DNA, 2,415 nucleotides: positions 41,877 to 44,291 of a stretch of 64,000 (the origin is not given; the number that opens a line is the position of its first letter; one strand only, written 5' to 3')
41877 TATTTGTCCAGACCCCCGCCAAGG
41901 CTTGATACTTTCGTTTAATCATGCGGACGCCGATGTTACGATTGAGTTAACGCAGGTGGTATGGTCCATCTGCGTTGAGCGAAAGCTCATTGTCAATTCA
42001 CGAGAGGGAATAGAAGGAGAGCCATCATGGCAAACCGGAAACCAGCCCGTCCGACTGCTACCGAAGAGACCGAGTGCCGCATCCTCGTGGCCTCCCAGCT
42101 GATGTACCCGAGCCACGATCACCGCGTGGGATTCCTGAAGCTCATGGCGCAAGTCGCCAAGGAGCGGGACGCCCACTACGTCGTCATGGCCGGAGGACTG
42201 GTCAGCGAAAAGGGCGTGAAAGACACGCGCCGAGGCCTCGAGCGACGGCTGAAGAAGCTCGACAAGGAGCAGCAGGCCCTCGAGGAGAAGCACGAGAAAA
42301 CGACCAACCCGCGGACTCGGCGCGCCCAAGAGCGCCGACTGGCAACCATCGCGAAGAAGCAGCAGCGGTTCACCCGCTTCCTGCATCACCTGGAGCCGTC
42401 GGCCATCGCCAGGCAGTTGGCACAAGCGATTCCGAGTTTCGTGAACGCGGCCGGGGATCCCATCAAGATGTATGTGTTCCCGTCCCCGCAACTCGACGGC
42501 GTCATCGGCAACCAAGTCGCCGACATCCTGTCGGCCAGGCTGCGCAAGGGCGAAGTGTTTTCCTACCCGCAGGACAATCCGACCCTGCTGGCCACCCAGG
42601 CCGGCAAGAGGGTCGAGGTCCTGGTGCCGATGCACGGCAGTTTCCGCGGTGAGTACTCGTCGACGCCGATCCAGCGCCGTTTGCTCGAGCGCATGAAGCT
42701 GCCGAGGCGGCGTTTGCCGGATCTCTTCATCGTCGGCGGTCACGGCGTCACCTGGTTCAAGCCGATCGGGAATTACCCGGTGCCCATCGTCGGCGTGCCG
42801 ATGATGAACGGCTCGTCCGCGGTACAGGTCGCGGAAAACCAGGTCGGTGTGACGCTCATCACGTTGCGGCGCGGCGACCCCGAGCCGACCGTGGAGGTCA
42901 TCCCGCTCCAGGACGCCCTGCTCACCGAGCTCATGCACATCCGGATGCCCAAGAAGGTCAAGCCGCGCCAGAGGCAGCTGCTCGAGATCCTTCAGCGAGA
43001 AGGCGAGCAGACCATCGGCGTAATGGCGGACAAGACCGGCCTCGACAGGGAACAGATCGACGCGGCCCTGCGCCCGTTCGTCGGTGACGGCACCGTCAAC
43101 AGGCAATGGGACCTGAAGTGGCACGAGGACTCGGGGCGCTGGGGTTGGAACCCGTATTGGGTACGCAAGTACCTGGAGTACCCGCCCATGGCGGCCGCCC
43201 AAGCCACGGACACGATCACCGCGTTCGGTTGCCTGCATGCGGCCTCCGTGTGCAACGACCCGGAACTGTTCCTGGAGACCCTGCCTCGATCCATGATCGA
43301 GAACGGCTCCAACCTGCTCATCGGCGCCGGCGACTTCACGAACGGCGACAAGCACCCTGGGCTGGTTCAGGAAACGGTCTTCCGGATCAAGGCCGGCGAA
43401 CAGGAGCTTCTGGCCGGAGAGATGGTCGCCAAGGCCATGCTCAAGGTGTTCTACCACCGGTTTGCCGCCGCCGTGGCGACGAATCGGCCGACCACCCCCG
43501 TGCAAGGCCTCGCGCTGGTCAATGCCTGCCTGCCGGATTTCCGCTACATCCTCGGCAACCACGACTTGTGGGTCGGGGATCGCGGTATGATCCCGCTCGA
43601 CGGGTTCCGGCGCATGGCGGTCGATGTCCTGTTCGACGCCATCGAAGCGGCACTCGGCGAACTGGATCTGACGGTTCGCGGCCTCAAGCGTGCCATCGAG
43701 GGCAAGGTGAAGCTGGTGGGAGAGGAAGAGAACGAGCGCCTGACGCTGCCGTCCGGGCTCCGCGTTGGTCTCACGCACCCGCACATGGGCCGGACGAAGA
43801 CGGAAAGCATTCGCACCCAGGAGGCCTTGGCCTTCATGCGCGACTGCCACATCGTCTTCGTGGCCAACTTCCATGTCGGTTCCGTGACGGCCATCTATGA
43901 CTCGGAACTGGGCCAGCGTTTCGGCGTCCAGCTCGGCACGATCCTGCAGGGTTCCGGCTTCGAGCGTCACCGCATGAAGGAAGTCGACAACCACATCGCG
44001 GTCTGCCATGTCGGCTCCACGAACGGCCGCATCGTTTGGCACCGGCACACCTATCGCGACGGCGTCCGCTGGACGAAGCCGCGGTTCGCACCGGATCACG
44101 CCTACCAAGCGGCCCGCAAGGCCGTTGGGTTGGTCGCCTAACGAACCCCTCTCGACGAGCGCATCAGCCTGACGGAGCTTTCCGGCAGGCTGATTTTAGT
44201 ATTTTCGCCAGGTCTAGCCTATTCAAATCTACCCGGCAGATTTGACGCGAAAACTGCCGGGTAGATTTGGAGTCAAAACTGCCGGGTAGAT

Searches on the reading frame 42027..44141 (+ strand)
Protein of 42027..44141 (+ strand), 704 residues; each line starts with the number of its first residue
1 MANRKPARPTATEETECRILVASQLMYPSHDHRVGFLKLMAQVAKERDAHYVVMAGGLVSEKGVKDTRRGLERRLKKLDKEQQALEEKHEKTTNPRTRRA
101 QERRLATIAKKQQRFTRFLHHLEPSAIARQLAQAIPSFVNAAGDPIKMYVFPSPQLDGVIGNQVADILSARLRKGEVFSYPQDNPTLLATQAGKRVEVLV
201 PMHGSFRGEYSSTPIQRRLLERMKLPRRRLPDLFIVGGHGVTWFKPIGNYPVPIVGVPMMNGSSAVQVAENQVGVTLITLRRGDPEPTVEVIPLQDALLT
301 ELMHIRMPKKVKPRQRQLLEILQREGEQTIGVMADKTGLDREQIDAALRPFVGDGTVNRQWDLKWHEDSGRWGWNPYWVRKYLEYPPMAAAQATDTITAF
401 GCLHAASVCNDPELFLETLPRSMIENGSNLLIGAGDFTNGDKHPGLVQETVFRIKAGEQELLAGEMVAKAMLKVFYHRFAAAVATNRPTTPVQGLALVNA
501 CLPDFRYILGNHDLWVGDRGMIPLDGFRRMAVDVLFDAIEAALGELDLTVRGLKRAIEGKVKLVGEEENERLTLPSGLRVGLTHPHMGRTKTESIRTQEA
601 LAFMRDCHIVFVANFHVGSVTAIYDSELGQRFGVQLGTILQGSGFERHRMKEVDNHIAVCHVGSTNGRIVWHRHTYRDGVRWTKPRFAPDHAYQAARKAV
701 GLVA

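Call 10: search_protein_families(library=pfam, proteins=[window:42027-44141:+], max_evalue=0.01)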
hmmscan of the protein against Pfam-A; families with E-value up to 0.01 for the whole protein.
window:42027-44141:+ (704 aa): 1 family
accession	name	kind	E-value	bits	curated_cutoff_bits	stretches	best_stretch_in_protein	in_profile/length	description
PF19508.4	DUF6042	-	0.00076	19.6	26.8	1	289-360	112-191/219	Family of unknown function (DUF6042)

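Call 38: find_related_loci(query=window:42027-44141:+, collection=metagenome_contigs, flank=10000)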
Query window:42027-44141:+ (704 aa) in metagenome_contigs; peptide patterns used: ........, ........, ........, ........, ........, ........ (x = any residue, [..] = any of these).
67 stretches matched a pattern, but none encodes a relative of the query by tblastn (E <= 1e-3).

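Call 43: find_related_loci(query=A2, collection=metagenome_contigs, flank=10000)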
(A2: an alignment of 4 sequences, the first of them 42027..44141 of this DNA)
Query A2 (704 aa) in metagenome_contigs; peptide patterns used: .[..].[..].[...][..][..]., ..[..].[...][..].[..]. (x = any residue, [..] = any of these).
600 stretches matched a pattern (row limit reached: there are more); 3 encode a relative of the query (tblastn E <= 1e-3); 3 distinct loci.
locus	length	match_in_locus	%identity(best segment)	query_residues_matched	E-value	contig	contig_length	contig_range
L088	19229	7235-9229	35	17-664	9e-113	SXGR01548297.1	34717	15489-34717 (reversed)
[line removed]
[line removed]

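Call 68: search_solved_structures(query=A2, max_evalue=1)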
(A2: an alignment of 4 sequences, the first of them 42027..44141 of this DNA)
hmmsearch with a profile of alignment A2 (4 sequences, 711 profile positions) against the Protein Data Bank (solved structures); distinct sequences matched with E-value up to 1: 7.
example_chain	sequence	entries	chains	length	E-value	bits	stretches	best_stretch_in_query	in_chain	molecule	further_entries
7ueb_E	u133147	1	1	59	0.0014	20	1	317-356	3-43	PscE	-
9fqr_Ho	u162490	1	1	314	0.12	13.6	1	52-143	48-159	Cilia and flagella associated protein 73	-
7wu7_2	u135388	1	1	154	0.35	12.1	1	49-97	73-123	Prefoldin subunit 2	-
7dvn_A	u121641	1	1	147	0.4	11.9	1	312-358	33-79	MarR family transcriptional regulator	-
6nr8_2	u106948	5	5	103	0.41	11.8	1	49-89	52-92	Prefoldin subunit 2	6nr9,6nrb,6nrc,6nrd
8q5h_K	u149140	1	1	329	0.59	11.3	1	59-128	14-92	Kinetochore scaffold 1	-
4q24_A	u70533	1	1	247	0.92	10.7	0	8-81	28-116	Cyclo(L-leucyl-L-phenylalanyl) synthase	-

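Call 69: search_protein_families(library=ncbifam, proteins=[window:42027-44141:+], max_evalue=0.01)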
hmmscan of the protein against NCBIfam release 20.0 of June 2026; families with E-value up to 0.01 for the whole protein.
window:42027-44141:+ (704 aa): 0 families
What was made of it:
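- Tried and rejected: There were no PDB or NCBIfam hits (calls 68, 69).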

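Call 77: predict_structure(protein=window:42027-44141:+)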
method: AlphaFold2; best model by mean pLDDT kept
length: 704 residues; sequences in the alignment: 1
mean_pLDDT: 38.7   pTM: 0.31
mean pLDDT of the five models: 38.7, 34.1, 33.7, 32.0, 31.7
residues with pLDDT >= 90: 38; 70-90: 20; 50-70: 30; < 50: 616
segments of 3 or more residues with pLDDT < 50: 1-60, 135-158, 168-474, 476-534, 542-704
pLDDT, mean of each block of 10 residues (from residue 1): 29 30 34 44 43 42 71 93 95 92 94 83 63 48 37 41 49 37 23 26 24 32 29 26 27 27 27 30 31 32 33 36 37 34 36 28 32 33 32 28 29 36 31 27 27 31 43 48 46 42 42 34 42 50 44 37 26 25 25 29 31 31 36 31 30 30 30 33 29 34 29
secondary structure, 60 per line:
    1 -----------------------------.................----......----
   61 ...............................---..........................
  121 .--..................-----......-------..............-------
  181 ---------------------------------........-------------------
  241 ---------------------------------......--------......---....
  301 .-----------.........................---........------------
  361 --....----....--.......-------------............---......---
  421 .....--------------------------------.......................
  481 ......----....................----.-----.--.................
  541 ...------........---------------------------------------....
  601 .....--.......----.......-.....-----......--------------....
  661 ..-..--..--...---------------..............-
elements in order (helices of 4 or more, strands of 3 or more residues): H30-46 E51-56 H61-91 H95-121 H124-141 E147-152 H160-173 H214-221 E274-279 E288-293 H297-301 H313-337 H341-348 E363-366 E371-374 H377-383 H397-408 H412-417 H421-425 H458-486 H491-510 H524-543 H550-557 H597-605 E608-614 E619-625 H627-631 H637-642 E657-662 E672-674 H690-703
